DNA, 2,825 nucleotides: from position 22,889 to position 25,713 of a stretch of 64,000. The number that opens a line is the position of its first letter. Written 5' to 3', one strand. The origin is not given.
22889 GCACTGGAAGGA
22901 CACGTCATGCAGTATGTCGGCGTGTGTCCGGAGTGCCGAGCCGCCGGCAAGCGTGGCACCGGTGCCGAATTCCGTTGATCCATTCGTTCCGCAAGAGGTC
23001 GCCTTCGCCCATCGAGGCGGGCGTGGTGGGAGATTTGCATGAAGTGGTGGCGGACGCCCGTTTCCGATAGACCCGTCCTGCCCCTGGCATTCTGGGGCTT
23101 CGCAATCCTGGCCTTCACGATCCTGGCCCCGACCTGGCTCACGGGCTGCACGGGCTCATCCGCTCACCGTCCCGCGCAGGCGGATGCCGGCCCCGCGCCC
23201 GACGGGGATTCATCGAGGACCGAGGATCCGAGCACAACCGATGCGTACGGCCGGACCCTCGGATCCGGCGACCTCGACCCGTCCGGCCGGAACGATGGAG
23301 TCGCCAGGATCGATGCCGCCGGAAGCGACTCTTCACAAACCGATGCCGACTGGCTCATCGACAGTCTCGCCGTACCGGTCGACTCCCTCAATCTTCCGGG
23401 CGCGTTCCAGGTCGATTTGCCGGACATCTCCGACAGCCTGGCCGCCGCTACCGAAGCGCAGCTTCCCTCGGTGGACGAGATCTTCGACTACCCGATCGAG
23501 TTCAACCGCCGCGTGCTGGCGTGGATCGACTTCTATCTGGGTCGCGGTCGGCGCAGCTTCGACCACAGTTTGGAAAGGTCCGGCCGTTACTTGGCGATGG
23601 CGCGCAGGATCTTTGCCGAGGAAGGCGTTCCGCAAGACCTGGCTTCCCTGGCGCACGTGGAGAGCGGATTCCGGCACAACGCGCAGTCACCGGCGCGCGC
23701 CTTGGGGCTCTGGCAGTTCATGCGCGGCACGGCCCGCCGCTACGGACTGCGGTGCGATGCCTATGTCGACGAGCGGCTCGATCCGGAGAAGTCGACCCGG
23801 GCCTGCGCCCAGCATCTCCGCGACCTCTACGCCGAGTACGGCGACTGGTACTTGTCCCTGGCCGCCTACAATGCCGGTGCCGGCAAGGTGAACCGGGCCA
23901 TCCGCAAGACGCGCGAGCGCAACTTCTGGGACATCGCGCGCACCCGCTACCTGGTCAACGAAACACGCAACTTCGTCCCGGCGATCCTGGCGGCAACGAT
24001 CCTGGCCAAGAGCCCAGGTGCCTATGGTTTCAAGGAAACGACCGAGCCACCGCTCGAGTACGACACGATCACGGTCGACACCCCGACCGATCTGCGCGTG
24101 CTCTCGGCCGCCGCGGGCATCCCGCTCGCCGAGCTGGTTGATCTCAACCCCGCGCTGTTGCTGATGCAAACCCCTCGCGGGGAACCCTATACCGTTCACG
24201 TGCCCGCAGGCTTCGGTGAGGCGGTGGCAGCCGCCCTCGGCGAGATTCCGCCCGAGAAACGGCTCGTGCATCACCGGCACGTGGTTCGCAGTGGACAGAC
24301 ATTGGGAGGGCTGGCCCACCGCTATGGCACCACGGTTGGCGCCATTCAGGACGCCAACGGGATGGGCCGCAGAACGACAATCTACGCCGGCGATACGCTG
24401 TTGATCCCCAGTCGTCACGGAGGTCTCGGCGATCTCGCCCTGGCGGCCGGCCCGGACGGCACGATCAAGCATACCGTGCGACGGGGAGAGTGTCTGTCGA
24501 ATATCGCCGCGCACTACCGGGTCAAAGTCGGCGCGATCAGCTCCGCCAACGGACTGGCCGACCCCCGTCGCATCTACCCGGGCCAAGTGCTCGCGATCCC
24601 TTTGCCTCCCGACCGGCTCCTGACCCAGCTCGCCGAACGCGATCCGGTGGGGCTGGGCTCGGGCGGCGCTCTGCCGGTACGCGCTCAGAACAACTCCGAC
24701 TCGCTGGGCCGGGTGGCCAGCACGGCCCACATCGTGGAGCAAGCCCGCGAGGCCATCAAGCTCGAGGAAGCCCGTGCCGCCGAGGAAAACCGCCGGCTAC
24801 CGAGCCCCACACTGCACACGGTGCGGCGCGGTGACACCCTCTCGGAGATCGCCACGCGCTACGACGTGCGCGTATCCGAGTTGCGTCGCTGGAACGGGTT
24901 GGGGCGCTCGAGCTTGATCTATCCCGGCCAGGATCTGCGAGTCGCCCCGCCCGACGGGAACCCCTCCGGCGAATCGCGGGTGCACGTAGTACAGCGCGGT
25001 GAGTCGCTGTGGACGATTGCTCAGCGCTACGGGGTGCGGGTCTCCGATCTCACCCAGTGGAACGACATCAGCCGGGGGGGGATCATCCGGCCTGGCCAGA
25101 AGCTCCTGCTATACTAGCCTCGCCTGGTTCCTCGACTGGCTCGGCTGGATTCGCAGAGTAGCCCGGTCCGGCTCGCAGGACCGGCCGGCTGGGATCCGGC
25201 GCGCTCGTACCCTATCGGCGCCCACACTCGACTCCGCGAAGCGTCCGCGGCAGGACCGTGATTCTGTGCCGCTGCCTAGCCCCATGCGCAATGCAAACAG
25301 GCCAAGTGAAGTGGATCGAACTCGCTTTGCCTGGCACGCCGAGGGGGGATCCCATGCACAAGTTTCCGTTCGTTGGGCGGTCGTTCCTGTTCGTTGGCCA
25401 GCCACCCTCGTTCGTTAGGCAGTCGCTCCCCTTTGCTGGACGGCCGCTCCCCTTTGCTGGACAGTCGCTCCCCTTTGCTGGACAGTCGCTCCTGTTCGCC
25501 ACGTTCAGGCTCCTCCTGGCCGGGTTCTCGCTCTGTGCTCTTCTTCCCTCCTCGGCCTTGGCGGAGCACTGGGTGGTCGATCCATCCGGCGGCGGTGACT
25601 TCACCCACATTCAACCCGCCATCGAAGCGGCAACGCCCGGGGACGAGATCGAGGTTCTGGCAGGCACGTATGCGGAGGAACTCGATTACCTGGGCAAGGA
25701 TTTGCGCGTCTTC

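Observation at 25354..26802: Heptapeptide repeat array placed before the signal peptide of a beta-helix protein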

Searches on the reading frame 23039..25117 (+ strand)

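Call 5: search_protein_families(library=pfam, proteins=[window:23039-25117:+], max_evalue=0.01)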
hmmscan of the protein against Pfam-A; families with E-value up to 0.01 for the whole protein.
window:23039-25117:+ (692 aa): 6 families
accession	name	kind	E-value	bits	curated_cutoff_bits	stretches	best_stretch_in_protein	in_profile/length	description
PF01476.26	LysM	-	1e-58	195.5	20.9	4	593-635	1-42/43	LysM domain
PF01464.25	SLT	-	5.3e-29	100.6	21.3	1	197-298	13-115/117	Transglycosylase SLT domain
PF23473.1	LysM3_LYK4_5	-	2.7e-16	59.8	29.3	1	479-522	6-48/48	LYK4/5 LysM3 domain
PF23577.1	LysM_RLK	-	8.9e-05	22.9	27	0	595-619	5-29/44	LysM domain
PF23446.1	LysM1_NFP_LYK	-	0.00022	22.5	36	0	486-522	18-55/60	NFP/LYK LysM1 domain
PF16365.12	EutK_C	-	0.0031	17.9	27.5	0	594-616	10-32/52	Ethanolamine utilization protein EutK C-terminus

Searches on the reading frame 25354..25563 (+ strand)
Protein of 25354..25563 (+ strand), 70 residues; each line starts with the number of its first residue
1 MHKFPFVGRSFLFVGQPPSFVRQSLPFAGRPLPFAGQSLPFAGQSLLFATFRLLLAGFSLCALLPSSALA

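Call 49: find_homologous_proteins(query=window:25354-25563:+, max_evalue=10)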
Query seq(70 aa): 5 candidates shared short words with the query, none scored E <= 10.
